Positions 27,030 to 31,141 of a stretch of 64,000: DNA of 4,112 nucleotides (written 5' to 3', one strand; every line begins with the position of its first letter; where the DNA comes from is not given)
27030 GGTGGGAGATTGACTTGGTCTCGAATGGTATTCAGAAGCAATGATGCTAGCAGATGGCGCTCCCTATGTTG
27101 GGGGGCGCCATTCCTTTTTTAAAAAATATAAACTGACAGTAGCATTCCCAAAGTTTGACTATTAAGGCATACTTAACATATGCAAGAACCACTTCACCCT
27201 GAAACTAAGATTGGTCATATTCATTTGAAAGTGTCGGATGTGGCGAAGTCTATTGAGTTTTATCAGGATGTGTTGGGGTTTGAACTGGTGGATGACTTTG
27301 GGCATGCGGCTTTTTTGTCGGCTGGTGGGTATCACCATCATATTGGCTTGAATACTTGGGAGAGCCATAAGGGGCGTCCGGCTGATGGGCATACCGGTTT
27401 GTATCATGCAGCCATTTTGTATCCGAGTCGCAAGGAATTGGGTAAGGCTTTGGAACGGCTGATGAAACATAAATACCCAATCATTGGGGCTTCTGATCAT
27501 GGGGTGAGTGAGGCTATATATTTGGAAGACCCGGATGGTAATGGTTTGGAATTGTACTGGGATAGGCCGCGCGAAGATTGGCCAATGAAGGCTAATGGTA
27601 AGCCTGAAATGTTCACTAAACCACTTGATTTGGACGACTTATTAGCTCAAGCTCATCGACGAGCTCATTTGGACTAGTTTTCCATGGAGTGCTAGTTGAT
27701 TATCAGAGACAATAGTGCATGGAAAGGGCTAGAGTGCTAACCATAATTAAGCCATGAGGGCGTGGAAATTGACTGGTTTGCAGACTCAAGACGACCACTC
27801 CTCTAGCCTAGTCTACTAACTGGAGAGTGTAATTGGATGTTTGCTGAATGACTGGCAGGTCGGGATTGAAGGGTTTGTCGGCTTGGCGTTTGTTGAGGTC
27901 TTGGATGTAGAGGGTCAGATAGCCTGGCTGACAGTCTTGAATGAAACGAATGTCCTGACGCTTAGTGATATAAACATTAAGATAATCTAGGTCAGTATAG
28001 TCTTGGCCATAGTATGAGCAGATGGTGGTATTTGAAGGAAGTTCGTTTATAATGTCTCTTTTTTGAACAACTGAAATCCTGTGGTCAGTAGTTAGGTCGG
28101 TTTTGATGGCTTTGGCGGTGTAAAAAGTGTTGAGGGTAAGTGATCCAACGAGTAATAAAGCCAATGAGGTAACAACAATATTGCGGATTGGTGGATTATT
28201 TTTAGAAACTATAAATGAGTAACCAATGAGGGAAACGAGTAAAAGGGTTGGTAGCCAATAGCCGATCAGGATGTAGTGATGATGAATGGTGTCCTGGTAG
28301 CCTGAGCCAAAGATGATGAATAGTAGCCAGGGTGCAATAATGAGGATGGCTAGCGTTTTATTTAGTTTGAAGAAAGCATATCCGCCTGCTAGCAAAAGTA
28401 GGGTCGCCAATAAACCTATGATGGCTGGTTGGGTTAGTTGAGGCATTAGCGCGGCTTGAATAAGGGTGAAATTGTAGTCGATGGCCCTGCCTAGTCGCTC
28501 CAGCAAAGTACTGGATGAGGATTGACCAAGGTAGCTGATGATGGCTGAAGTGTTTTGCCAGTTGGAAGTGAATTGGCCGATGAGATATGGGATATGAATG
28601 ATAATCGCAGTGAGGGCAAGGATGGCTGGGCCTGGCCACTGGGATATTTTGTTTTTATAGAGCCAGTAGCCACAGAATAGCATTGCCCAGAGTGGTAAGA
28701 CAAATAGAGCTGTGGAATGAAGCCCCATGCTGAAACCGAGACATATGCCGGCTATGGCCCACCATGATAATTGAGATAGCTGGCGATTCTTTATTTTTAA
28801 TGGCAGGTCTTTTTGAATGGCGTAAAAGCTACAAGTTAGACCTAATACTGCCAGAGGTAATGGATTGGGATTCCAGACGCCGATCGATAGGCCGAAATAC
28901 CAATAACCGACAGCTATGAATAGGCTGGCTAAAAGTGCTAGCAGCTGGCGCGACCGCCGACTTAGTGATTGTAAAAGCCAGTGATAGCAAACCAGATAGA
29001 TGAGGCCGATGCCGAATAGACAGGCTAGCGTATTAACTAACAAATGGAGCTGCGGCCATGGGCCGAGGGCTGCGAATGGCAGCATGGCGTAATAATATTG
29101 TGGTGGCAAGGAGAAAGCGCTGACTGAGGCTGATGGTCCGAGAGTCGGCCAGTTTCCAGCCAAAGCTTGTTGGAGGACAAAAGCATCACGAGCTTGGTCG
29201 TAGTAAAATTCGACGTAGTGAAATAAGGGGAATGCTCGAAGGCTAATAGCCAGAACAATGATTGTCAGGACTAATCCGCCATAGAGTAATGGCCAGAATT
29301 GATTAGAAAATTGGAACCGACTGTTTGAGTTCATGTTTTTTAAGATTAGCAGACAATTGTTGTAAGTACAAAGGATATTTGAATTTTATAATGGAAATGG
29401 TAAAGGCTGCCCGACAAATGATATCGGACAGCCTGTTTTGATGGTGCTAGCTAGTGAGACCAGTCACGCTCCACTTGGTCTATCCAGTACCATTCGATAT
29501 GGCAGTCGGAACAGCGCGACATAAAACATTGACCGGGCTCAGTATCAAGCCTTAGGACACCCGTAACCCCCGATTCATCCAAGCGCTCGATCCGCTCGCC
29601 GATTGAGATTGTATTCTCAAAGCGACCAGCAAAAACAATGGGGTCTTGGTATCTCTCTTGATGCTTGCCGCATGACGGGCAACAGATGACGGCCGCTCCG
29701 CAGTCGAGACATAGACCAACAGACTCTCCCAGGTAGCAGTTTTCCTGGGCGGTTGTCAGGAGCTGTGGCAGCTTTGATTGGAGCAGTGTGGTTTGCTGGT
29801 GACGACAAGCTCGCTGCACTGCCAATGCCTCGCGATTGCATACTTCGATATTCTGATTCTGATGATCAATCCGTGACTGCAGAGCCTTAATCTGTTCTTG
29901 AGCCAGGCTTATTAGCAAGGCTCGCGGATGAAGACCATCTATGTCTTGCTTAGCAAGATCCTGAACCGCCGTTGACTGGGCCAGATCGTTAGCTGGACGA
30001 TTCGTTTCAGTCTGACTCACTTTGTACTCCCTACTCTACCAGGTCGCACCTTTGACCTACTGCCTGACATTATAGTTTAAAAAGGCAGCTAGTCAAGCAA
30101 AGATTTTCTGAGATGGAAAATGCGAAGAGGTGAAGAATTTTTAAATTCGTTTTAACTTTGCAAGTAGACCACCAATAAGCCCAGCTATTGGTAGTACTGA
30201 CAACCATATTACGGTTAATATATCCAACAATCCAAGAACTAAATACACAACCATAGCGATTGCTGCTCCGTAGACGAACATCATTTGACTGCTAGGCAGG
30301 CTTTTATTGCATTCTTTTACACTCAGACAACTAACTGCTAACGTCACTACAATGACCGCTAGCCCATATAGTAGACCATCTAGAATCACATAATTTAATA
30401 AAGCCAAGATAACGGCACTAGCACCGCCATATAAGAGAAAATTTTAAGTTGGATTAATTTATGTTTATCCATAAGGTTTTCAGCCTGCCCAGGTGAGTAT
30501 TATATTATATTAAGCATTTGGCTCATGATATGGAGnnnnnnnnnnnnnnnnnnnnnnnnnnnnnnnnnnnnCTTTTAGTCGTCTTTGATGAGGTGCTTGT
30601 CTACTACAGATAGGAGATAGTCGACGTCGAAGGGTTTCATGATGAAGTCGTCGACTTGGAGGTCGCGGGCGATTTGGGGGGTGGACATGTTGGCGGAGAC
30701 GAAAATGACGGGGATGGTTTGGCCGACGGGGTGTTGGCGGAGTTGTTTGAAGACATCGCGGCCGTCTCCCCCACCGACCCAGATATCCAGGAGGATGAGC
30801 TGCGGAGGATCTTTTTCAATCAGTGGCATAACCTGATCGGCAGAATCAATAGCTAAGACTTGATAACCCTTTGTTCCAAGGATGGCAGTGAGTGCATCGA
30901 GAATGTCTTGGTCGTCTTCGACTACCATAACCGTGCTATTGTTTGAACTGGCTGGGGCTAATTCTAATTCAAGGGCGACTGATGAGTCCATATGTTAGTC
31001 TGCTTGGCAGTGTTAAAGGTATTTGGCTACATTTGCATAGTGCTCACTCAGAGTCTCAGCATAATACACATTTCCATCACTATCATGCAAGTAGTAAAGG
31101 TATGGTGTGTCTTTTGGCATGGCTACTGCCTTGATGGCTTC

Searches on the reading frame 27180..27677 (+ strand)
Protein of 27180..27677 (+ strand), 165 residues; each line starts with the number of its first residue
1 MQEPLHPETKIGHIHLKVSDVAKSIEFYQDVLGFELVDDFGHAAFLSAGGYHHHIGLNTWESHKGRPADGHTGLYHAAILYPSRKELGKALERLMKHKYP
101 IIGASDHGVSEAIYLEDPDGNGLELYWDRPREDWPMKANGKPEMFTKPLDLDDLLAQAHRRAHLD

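Call 55: search_protein_families(library=pfam, proteins=[window:27180-27677:+], max_evalue=0.00001)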
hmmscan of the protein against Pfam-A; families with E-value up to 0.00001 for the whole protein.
window:27180-27677:+ (165 aa): 2 families
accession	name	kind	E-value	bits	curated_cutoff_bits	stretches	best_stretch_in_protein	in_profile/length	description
PF00903.31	Glyoxalase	-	1e-21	78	20.6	1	10-125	1-121/121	Glyoxalase/Bleomycin resistance protein/Dioxygenase superfamily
PF22677.2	Ble-like_N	-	5.3e-07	29.7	24.5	1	13-47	4-39/41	Bleomycin resistance protein-like N-terminal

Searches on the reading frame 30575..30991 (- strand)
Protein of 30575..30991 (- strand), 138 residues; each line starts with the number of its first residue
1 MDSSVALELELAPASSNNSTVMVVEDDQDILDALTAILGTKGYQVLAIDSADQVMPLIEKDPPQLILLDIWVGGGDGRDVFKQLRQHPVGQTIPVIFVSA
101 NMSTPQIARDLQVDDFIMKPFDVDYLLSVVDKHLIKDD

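Call 55: search_protein_families(library=pfam, proteins=[window:30575-30991:-], max_evalue=0.00001)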
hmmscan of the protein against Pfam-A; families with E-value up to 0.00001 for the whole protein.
window:30575-30991:- (138 aa): 1 family
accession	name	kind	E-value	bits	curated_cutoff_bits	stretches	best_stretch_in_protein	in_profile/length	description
PF00072.30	Response_reg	-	5.8e-22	78.4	30.2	1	21-130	1-110/111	Response regulator receiver domain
